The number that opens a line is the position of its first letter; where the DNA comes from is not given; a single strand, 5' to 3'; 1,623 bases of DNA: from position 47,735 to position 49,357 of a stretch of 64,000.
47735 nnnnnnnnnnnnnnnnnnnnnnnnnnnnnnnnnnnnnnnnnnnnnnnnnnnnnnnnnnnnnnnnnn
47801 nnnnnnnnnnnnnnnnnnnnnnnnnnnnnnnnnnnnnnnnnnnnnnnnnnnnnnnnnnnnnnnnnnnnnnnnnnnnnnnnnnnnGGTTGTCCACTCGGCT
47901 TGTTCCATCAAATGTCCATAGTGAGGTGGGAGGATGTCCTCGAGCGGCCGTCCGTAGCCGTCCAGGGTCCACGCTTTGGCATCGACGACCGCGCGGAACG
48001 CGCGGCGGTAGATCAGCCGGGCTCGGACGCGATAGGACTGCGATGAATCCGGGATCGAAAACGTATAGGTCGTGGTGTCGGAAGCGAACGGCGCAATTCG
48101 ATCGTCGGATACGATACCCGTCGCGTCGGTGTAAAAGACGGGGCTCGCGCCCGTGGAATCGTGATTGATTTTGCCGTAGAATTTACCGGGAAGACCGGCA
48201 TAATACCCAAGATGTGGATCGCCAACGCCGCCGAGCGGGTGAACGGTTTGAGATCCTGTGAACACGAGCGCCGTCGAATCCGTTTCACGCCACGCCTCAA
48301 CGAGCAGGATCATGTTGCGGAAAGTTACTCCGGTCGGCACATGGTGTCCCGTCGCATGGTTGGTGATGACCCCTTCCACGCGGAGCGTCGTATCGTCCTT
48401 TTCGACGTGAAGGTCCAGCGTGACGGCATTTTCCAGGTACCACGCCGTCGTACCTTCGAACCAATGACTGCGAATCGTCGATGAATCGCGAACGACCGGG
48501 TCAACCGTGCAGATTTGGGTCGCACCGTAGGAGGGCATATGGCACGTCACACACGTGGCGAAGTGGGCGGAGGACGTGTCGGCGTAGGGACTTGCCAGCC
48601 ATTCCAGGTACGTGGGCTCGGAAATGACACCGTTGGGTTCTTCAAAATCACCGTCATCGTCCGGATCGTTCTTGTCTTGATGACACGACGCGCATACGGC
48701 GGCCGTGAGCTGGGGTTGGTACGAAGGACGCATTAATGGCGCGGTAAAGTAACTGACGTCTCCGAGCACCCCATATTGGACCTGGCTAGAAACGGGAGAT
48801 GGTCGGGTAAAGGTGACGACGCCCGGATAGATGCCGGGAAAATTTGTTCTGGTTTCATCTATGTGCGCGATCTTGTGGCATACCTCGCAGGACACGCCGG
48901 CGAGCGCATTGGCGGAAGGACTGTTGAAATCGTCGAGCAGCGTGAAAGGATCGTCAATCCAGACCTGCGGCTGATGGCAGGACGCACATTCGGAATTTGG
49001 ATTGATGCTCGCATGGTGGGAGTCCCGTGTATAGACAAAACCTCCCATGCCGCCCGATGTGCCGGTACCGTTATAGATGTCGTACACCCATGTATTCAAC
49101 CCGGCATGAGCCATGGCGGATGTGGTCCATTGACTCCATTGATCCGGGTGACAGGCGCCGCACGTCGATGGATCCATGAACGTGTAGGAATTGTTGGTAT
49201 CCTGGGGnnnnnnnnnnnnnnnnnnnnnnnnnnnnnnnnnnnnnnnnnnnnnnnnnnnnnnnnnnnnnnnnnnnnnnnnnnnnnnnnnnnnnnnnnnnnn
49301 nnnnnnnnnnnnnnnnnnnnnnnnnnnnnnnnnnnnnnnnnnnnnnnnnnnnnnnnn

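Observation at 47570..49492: Surface-targeted pentaheme cytochrome c with a T9SS C-terminal sorting domain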

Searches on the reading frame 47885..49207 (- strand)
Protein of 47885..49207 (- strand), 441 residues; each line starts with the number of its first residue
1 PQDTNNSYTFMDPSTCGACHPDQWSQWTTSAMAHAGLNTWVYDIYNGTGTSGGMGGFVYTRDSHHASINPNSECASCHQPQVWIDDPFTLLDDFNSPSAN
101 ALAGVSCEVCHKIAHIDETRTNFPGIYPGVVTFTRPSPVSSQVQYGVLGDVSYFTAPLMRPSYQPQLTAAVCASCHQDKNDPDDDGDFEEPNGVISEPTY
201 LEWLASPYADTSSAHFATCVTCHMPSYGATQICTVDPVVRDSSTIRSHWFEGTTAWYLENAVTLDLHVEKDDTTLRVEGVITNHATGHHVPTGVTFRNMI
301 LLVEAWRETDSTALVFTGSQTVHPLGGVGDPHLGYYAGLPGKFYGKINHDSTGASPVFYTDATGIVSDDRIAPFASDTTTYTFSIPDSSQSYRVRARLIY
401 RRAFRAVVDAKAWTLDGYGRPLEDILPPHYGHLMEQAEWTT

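Call 65: search_protein_representatives(protein=window:47885-49207:-)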
Query: 441 residues. Proteins with E-value up to 0.001 (for the whole library): 1082; up to 1e-10: 422; up to 1e-30: 135. The best 150 are listed.
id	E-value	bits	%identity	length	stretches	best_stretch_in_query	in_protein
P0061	1.7e-189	646.8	65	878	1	1-440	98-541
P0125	5.5e-173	592.4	61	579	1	6-439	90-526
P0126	1.4e-172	591.0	60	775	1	4-436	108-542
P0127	6.1e-171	585.6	60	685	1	5-436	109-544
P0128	7.0e-166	568.9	56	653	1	1-440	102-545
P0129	2.6e-165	567.0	59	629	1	3-438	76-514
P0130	1.2e-162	558.2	57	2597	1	1-440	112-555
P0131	1.4e-162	558.1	59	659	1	4-437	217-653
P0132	4.3e-160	549.9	57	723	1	1-440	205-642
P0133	7.0e-147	506.3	56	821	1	7-437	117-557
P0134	3.7e-144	497.3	52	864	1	1-437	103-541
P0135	1.7e-139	481.9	61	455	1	98-441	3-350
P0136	9.4e-138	476.2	50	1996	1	3-437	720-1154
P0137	4.3e-134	464.1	50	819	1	2-440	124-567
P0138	4.6e-131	454.1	51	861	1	1-437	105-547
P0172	8.0e-59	216.0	37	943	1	7-424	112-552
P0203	5.1e-42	160.6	35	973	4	215-416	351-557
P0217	4.8e-38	147.5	38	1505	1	70-414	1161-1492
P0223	2.0e-36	142.1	34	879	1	14-415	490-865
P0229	6.6e-35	137.2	36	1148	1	13-415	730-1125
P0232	1.9e-34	135.7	37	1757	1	73-417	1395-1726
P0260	2.0e-30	122.4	35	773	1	11-413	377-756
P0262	4.0e-30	121.4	34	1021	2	235-416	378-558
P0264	1.2e-29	119.8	34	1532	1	15-414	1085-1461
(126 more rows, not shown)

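Call 85: search_protein_families(library=pfam, proteins=[P0136, P0217, P0232, P0229, P0223, P0260], max_evalue=0.0001)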
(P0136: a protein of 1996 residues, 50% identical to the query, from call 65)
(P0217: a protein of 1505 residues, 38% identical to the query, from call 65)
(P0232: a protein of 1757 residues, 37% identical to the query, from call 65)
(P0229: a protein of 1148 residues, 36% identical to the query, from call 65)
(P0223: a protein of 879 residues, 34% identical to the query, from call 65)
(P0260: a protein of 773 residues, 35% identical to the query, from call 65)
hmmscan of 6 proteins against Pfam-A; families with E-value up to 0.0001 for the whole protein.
P0136 (1996 aa): 14 families
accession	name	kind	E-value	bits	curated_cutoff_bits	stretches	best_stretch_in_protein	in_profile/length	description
PF24517.2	CBM96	-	3.6e-63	212.7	26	2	1477-1634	2-164/164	Carbohydrate-binding module family 96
PF07995.17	GSDH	-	1.5e-32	113.7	25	1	44-412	1-297/332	Glucose / Sorbosone dehydrogenase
PF13385.13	Laminin_G_3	-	1.9e-25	90.2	27.6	1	1171-1325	1-151/151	Concanavalin A-like lectin/glucanases superfamily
PF18911.6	PKD_4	-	7.5e-22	77.6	27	1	455-539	1-85/85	PKD domain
PF01833.30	TIG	-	2.2e-20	72.9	20.9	2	1392-1468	1-83/84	IPT/TIG domain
PF00801.26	PKD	-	4.5e-13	49.4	23.5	1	462-534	4-76/80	PKD domain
PF13620.12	CarboxypepD_reg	-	6.9e-08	33.2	32.3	1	641-702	1-65/82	Carboxypeptidase regulatory-like domain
PF13860.13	FlgD_ig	-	1.5e-07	31.7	27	1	1922-1983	13-75/79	FlgD Ig-like domain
PF13715.12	CarbopepD_reg_2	-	1.6e-07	31.7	32.2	1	642-693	1-52/88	CarboxypepD_reg-like domain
PF16656.11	Pur_ac_phosph_N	-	1.8e-07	32.1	30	1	553-635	6-93/93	Purple acid Phosphatase, N-terminal domain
PF18962.6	Por_Secre_tail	-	8.3e-07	29.7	27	1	1913-1992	2-73/75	Secretion system C-terminal sorting domain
PF22113.1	Mtrc-MtrF_II-IV_dom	-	8e-06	25.9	30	0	723-831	21-129/176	Outer membrane cytochrome MtrC/MtrF-like, domains II/IV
PF14522.11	Cytochrome_C7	-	1.4e-05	25.3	24.8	0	783-830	9-49/67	Cytochrome c7 and related cytochrome c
PF13435.11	Cytochrome_C554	-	1.7e-05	26.1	20.8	0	732-829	1-83/84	Cytochrome c554 and c-prime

P0217 (1505 aa): 3 families
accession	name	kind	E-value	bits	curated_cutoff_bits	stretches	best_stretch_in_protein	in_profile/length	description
PF15902.12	Sortilin-Vps10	-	1.4e-27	97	33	1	837-943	3-117/446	Sortilin, neurotensin receptor 3,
PF13620.12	CarboxypepD_reg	-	4.5e-10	40.2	32.3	1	980-1034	2-60/82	Carboxypeptidase regulatory-like domain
PF06439.18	3keto-disac_hyd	-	3.1e-06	27.8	26.8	1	132-270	14-177/187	3-keto-disaccharide hydrolase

P0232 (1757 aa): 5 families
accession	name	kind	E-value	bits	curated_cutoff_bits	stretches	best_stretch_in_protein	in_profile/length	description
PF15902.12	Sortilin-Vps10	-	2.8e-35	122.4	33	4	250-354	3-113/446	Sortilin, neurotensin receptor 3,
PF02012.26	BNR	-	3.3e-13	47.9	27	0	630-641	1-12/12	BNR/Asp-box repeat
PF14870.12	PSII_BNR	-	8.5e-09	35.5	27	0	251-518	41-293/303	Photosynthesis system II assembly factor YCF48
PF13088.12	BNR_2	-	2.4e-05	24.3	31.4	0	250-353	84-201/277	BNR repeat-like domain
PF24316.1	Tli3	-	8.3e-05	23.4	27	0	78-136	28-97/129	T6SS Tli3 immunity protein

P0229 (1148 aa): 6 families
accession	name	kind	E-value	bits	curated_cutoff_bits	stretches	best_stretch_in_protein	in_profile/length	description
PF21783.3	YNCE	-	8.4e-13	48.8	27.1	0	36-124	245-333/339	YNCE-like beta-propeller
PF10282.15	Lactonase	-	4.7e-10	39.6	21.7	0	270-338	246-319/344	Lactonase, 7-bladed beta-propeller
PF25174.1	Beta-prop_THOC3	-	4.8e-08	32.8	305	0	124-216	54-143/272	THOC3 beta-propeller domain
PF02239.22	Cytochrom_D1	-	2.2e-07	30.2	25.5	0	48-154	8-114/368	Cytochrome D1 heme domain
PF14522.11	Cytochrome_C7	-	5.2e-06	26.6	24.8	0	897-939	13-49/67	Cytochrome c7 and related cytochrome c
PF03150.19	CCP_MauG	-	2.8e-05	25.2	25.6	0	493-562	8-79/149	Di-haem cytochrome c peroxidase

P0223 (879 aa): 6 families
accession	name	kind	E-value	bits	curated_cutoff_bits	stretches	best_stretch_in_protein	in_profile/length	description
PF18582.6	HZS_alpha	-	2.9e-12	47.4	26.6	1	360-451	1-97/98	Hydrazine synthase alpha subunit middle domain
PF07676.18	PD40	-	2.8e-09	37.1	20.9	0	109-140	2-35/38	WD40-like Beta Propeller Repeat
PF14522.11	Cytochrome_C7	-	2.8e-07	30.7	24.8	0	485-583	9-67/67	Cytochrome c7 and related cytochrome c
PF22113.1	Mtrc-MtrF_II-IV_dom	-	1.4e-06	28.4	30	0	475-585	68-166/176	Outer membrane cytochrome MtrC/MtrF-like, domains II/IV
PF03264.19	Cytochrom_NNT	-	2e-06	28.1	24.1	1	626-685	28-84/174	NapC/NirT cytochrome c family, N-terminal region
PF13435.11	Cytochrome_C554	-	5.6e-05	24.4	20.8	0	492-582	2-83/84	Cytochrome c554 and c-prime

P0260 (773 aa): 4 families
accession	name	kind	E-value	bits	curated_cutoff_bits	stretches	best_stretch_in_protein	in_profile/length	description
PF14522.11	Cytochrome_C7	-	1.5e-08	34.7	24.8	0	379-474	13-67/67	Cytochrome c7 and related cytochrome c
PF13620.12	CarboxypepD_reg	-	4.7e-08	33.7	32.3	1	284-343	2-63/82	Carboxypeptidase regulatory-like domain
PF13715.12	CarbopepD_reg_2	-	3e-06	27.6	32.2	1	284-327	1-45/88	CarboxypepD_reg-like domain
PF03150.19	CCP_MauG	-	2.1e-05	25.6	25.6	0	16-83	7-72/149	Di-haem cytochrome c peroxidase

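Call 87: search_protein_families(library=pfam, proteins=[P0130, P0264, P0262, P0203, P0172, P0134, P0138, P0133], max_evalue=0.0001)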
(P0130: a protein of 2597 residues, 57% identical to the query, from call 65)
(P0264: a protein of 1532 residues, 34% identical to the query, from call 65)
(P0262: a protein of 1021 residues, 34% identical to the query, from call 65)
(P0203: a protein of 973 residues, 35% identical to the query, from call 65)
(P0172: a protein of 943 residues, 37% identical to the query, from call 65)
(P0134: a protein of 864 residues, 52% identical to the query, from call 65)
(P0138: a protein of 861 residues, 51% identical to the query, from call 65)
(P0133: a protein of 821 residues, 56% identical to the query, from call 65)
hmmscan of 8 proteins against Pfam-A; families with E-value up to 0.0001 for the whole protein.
P0130 (2597 aa): 15 families
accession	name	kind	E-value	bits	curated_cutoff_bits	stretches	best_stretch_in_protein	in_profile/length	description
PF01344.31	Kelch_1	-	1.8e-34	117.3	20.1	3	2459-2509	2-46/46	Kelch motif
PF25210.1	Kelch_FKB95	-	3.1e-19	70.1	70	2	2359-2441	35-115/268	FKB95, Kelch-repeats domain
PF13964.12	Kelch_6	-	5.1e-17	61.6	25.3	0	2361-2409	6-50/50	Kelch motif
PF19190.6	BACON_2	-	6.6e-16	58.5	25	0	1107-1185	5-86/94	Viral BACON domain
PF24681.1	Kelch_KLHDC2_KLHL20_DRC7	-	4e-15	56.2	50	1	2313-2529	7-221/221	KLHDC2/KLHL20/DRC7 Kelch-repeats domain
PF13415.12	Kelch_3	-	1.4e-13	51.1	22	0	2366-2414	1-45/48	Galactose oxidase, central domain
PF24996.1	NANM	-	9.6e-13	48.1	45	1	2300-2428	3-126/350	N-acetylneuraminate epimerase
PF07646.21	Kelch_2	-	1.7e-12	47.1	21.3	0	2409-2441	2-36/48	Kelch motif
PF13418.12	Kelch_4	-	8.9e-10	38.8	21.6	0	2468-2510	12-49/49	Galactose oxidase, central domain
PF00034.26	Cytochrom_C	-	4.9e-08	34.6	21.3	0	1448-1526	4-89/90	Cytochrome c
PF17957.7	Big_7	-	6.4e-08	33.6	24.1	0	597-652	30-70/70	Bacterial Ig domain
PF24981.1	Beta-prop_ATRN-LZTR1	-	1.9e-07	31.1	50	1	2318-2532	2-222/289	Attractin/LZTR1 beta-propeller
PF13004.13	BACON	-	4.2e-07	30.3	25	0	925-953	4-33/61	Putative binding domain, N-terminal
PF22113.1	Mtrc-MtrF_II-IV_dom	-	2.7e-05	24.2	30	0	127-225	31-166/176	Outer membrane cytochrome MtrC/MtrF-like, domains II/IV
PF13715.12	CarbopepD_reg_2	-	3.5e-05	24.2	32.2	1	36-98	1-63/88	CarboxypepD_reg-like domain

P0264 (1532 aa): 3 families
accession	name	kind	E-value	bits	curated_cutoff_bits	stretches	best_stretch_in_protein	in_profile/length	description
PF24784.1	Temptin_C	-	9.7e-10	39.3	27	1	28-104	24-97/98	Temptin C-terminal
PF13620.12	CarboxypepD_reg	-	4.5e-08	33.8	32.3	1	974-1050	2-72/82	Carboxypeptidase regulatory-like domain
PF13435.11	Cytochrome_C554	-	1.7e-05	26.1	20.8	1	1086-1173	2-83/84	Cytochrome c554 and c-prime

P0262 (1021 aa): 2 families
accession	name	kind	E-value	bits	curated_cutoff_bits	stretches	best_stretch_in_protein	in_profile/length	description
PF13435.11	Cytochrome_C554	-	3.5e-06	28.3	20.8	0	137-228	2-83/84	Cytochrome c554 and c-prime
PF14537.11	Cytochrom_c3_2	-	1e-05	26.3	25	0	133-230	5-66/79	Cytochrome c3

P0203 (973 aa): 6 families
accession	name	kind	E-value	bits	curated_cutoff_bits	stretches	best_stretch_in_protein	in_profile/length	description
PF22113.1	Mtrc-MtrF_II-IV_dom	-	2e-10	40.9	30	0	130-229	77-166/176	Outer membrane cytochrome MtrC/MtrF-like, domains II/IV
PF14522.11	Cytochrome_C7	-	3.7e-09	36.7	24.8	0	689-786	11-66/67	Cytochrome c7 and related cytochrome c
PF13435.11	Cytochrome_C554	-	4.8e-07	31.1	20.8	0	612-699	2-84/84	Cytochrome c554 and c-prime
PF13620.12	CarboxypepD_reg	-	6.7e-07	30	32.3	1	28-75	2-54/82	Carboxypeptidase regulatory-like domain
PF13715.12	CarbopepD_reg_2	-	5e-06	26.9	32.2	1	28-73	1-48/88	CarboxypepD_reg-like domain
PF14537.11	Cytochrom_c3_2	-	9.1e-05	23.3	25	0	186-228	24-66/79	Cytochrome c3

P0172 (943 aa): 2 families
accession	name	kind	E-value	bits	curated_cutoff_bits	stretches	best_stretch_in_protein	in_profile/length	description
PF13715.12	CarbopepD_reg_2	-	4.2e-08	33.6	32.2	1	29-84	2-57/88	CarboxypepD_reg-like domain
PF13620.12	CarboxypepD_reg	-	1.6e-07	32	32.3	1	29-84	3-61/82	Carboxypeptidase regulatory-like domain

P0134 (864 aa): 5 families
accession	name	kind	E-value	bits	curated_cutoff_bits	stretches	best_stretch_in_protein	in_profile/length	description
PF22113.1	Mtrc-MtrF_II-IV_dom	-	6.6e-07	29.4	30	0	116-216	82-166/176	Outer membrane cytochrome MtrC/MtrF-like, domains II/IV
PF23759.1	GBD_T9SS_assoc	-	1e-06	29.4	27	1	552-666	2-105/116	Galactose binding domain-like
PF13715.12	CarbopepD_reg_2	-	2.5e-06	27.8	32.2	1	27-71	1-45/88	CarboxypepD_reg-like domain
PF13620.12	CarboxypepD_reg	-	3.5e-06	27.7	32.3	1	26-77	1-55/82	Carboxypeptidase regulatory-like domain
PF13435.11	Cytochrome_C554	-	8.3e-05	23.9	20.8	0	174-213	49-83/84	Cytochrome c554 and c-prime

P0138 (861 aa): 5 families
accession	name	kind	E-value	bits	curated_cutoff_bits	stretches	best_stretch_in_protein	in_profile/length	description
PF22113.1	Mtrc-MtrF_II-IV_dom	-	1.5e-09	38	30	0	119-221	30-134/176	Outer membrane cytochrome MtrC/MtrF-like, domains II/IV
PF13620.12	CarboxypepD_reg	-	3e-08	34.4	32.3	1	28-91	1-70/82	Carboxypeptidase regulatory-like domain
PF14522.11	Cytochrome_C7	-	3.1e-07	30.5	24.8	0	175-223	13-55/67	Cytochrome c7 and related cytochrome c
PF13715.12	CarbopepD_reg_2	-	5.3e-06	26.8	32.2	1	29-92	1-64/88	CarboxypepD_reg-like domain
PF13435.11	Cytochrome_C554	-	2.6e-05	25.5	20.8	0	119-216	1-83/84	Cytochrome c554 and c-prime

P0133 (821 aa): 3 families
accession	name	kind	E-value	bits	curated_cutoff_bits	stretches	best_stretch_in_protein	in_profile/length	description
PF14522.11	Cytochrome_C7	-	8.5e-07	29.1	24.8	0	177-226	8-50/67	Cytochrome c7 and related cytochrome c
PF22113.1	Mtrc-MtrF_II-IV_dom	-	1.1e-06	28.8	30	0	288-343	79-129/176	Outer membrane cytochrome MtrC/MtrF-like, domains II/IV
PF14537.11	Cytochrom_c3_2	-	5.5e-05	24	25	0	178-226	21-66/79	Cytochrome c3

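Call 100: find_encoding_contigs(protein=P0136, flank=8000, max_places=2)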
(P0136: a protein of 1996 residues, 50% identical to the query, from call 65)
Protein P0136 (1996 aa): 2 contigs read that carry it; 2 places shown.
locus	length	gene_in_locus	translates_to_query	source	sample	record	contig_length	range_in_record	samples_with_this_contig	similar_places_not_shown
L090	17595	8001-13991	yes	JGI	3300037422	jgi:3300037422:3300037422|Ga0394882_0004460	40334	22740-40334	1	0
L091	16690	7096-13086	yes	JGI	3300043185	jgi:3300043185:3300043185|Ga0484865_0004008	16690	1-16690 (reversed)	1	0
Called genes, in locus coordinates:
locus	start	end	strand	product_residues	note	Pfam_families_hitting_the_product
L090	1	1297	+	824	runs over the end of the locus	PF07504:FTP, PF01447:Peptidase_M4, PF02868:Peptidase_M4_C, PF00754:F5_F8_type_C, PF22633:F5_F8_type_C_2, PF18962:Por_Secre_tail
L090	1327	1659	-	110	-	-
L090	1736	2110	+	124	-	PF01740:STAS, PF13466:STAS_2 (weak)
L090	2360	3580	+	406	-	PF07228:SpoIIE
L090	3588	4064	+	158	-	-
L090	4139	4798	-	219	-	-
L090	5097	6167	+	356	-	PF01370:Epimerase, PF02719:Polysacc_synt_2, PF04321:RmlD_sub_bind (weak), PF01073:3Beta_HSD, PF16363:GDP_Man_Dehyd, PF07993:NAD_binding_4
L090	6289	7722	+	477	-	PF01839:FG-GAP (faint), PF13517:FG-GAP_3, PF13860:FlgD_ig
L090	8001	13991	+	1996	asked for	PF07995:GSDH, PF00801:PKD, PF18911:PKD_4, PF13620:CarboxypepD_reg, PF13385:Laminin_G_3, PF01833:TIG, PF24517:CBM96, PF01833:TIG, +8 more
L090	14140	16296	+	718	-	PF24517:CBM96, PF21471:Reelin_subrepeat-B (faint), PF18962:Por_Secre_tail (faint), PF01186:Lysyl_oxidase, PF13860:FlgD_ig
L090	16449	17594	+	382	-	?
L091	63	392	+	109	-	PF18962:Por_Secre_tail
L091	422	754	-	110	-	-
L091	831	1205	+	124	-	PF01740:STAS, PF13466:STAS_2 (weak)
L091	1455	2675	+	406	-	PF07228:SpoIIE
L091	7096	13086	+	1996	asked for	PF07995:GSDH, PF00801:PKD, PF18911:PKD_4, PF13620:CarboxypepD_reg, PF13385:Laminin_G_3, PF01833:TIG, PF24517:CBM96, PF01833:TIG, +8 more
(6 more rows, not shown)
